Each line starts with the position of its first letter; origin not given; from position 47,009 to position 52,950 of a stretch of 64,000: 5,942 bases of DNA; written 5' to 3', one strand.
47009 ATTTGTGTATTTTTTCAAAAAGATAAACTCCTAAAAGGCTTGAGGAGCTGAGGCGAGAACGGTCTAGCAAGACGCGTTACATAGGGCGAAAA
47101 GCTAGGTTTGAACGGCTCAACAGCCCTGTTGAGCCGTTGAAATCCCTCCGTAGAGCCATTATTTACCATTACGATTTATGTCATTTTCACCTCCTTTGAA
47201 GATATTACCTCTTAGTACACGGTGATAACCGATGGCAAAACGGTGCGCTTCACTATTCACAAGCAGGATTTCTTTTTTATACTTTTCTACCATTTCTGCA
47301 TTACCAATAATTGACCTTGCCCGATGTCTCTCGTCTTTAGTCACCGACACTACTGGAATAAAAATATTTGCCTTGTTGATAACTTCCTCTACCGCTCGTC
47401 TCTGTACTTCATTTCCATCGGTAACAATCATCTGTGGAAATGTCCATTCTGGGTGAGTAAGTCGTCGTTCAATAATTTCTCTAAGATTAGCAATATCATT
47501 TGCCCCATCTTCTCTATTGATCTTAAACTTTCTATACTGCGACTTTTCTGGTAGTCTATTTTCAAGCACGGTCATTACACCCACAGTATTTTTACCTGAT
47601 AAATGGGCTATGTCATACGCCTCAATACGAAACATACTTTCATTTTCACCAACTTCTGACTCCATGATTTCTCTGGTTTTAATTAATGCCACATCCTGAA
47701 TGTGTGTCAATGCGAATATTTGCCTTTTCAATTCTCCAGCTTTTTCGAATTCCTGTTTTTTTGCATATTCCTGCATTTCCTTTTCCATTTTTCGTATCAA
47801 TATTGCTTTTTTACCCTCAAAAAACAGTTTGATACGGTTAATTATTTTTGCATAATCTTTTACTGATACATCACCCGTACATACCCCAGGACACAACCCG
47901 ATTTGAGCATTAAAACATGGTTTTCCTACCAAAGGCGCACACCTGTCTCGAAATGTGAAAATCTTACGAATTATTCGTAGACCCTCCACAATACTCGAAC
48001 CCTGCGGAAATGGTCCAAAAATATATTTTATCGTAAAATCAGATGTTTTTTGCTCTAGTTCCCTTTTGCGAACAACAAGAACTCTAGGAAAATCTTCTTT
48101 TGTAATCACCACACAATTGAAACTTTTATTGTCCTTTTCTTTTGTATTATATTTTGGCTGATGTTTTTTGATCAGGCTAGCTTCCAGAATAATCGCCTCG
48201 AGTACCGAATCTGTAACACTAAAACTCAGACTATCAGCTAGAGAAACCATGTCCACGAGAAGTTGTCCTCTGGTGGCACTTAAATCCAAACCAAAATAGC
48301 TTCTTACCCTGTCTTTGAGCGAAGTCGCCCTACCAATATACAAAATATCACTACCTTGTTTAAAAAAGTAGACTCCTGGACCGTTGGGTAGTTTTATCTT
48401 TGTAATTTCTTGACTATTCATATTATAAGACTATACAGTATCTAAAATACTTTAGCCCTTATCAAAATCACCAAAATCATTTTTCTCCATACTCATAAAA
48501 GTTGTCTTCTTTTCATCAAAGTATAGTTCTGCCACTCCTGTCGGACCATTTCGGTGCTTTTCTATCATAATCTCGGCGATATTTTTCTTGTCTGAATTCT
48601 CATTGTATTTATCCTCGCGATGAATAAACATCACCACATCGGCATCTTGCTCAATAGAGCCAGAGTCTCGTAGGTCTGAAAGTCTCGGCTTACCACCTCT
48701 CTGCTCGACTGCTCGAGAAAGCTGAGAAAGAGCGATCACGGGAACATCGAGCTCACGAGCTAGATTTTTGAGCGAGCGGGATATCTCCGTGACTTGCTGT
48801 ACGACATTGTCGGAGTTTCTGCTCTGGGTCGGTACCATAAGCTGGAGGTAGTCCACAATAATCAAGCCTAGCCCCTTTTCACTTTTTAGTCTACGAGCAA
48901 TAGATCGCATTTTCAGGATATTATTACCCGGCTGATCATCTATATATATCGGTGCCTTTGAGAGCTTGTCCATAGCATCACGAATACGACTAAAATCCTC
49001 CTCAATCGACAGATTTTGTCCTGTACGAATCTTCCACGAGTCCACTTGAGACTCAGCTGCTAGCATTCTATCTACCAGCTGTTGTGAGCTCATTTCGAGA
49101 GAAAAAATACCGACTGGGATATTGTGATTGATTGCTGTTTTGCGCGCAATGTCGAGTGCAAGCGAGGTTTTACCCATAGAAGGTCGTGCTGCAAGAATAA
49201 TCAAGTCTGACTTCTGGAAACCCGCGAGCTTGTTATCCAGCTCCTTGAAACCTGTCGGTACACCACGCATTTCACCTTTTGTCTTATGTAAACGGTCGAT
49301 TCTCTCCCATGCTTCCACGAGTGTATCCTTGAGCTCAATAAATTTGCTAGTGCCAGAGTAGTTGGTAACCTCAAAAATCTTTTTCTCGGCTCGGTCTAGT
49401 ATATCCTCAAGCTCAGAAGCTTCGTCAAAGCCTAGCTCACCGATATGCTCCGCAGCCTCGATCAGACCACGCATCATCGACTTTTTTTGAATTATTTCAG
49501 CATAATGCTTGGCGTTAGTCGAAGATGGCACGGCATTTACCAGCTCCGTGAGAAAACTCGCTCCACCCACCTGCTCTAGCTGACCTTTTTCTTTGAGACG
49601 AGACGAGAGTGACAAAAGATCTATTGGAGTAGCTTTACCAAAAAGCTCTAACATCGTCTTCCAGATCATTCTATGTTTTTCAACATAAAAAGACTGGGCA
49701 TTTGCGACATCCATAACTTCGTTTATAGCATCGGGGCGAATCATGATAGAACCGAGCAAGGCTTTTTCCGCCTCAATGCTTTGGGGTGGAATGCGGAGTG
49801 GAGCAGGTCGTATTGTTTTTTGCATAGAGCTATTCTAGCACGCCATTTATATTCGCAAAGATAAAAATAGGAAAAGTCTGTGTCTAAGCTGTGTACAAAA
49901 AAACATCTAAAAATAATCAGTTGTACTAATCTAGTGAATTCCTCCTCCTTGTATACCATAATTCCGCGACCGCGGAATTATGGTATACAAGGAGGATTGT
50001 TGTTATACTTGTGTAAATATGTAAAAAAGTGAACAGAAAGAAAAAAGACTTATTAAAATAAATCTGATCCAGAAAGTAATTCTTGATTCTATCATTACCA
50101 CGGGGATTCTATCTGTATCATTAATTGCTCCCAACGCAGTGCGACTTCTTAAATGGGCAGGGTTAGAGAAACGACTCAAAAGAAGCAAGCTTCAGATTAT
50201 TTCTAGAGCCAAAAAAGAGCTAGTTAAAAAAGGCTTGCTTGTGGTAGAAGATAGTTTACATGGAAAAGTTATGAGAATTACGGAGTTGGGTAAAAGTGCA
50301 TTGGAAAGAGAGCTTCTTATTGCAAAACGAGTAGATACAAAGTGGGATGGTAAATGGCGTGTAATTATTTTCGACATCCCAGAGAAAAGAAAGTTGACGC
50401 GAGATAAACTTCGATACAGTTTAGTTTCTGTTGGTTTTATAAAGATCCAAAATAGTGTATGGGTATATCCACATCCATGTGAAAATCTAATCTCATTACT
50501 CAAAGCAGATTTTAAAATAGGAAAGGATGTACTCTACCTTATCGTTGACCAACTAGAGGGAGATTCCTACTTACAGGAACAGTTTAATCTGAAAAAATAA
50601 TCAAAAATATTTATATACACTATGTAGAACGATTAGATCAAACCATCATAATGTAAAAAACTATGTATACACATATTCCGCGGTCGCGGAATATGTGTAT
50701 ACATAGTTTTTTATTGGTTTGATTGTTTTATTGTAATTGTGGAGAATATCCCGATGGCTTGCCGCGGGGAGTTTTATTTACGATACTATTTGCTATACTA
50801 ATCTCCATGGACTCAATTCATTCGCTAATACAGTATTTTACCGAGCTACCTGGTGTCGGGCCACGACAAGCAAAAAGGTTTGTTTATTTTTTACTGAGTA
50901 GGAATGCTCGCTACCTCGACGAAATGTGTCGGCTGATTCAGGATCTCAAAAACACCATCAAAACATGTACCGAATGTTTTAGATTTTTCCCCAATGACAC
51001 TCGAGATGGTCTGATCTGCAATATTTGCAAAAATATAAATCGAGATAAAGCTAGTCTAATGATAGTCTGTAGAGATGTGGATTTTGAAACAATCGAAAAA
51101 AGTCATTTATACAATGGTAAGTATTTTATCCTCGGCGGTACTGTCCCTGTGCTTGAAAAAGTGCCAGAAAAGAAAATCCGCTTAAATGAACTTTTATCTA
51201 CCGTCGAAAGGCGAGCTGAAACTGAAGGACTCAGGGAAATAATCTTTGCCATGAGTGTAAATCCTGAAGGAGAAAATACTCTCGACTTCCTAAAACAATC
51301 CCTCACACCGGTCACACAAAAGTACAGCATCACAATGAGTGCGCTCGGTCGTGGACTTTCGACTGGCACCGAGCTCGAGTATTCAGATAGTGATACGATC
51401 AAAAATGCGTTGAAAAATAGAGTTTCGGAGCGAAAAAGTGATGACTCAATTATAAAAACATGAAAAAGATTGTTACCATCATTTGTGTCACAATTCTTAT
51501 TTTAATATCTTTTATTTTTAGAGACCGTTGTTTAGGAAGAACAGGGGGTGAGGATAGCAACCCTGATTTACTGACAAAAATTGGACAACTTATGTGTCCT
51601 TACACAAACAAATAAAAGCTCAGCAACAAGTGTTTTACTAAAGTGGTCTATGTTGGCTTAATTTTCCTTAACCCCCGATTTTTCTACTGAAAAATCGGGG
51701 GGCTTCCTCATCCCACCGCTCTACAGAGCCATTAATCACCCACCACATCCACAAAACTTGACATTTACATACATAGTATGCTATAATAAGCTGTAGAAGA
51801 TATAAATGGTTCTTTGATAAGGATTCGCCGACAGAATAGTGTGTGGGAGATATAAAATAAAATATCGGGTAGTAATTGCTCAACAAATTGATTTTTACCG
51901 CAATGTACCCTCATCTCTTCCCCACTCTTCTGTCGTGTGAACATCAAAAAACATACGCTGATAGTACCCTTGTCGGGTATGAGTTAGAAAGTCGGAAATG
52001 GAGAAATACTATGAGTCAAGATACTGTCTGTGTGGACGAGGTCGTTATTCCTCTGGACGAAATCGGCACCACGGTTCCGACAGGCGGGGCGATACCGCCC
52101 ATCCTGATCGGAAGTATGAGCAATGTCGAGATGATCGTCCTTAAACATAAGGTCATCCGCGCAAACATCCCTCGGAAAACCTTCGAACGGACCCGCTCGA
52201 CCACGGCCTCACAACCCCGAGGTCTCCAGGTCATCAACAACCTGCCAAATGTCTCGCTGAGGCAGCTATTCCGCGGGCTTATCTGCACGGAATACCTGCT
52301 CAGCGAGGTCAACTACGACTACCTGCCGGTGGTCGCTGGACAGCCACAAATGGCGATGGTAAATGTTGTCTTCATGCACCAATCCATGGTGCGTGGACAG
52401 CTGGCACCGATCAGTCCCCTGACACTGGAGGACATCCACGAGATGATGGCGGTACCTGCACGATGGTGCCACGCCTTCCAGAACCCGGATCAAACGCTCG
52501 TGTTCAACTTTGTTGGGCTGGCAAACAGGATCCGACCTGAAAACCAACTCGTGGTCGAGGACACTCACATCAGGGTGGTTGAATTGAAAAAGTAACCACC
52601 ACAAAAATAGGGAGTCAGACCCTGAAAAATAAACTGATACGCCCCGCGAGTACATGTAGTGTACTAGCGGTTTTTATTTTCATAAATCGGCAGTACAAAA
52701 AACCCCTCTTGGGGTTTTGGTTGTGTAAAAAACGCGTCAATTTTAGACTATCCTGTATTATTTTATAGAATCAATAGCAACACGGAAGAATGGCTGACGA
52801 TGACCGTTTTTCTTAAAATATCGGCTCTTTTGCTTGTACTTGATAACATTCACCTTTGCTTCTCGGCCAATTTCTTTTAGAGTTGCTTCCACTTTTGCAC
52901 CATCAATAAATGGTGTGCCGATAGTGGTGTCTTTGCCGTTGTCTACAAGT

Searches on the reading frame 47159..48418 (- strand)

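Call 80: search_protein_families(library=pfam, proteins=[window:47159-48418:-], max_evalue=0.00001)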
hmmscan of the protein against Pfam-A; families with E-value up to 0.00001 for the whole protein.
window:47159-48418:- (419 aa): 2 families
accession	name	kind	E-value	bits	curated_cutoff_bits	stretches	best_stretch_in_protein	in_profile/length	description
PF08459.17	UvrC_RNaseH_dom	-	3.5e-31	108.7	22.3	1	260-396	8-159/159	UvrC RNAse H endonuclease domain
PF02151.25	UVR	-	2.2e-07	30.9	21.5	1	207-237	3-33/36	UvrB/uvrC motif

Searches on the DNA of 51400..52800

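Call 43: search_rna_families(source=window, start=51400, end=52800, threshold=evalue, max_evalue=1)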
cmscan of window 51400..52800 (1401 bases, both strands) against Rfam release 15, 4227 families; matches with E-value up to 1: 0.
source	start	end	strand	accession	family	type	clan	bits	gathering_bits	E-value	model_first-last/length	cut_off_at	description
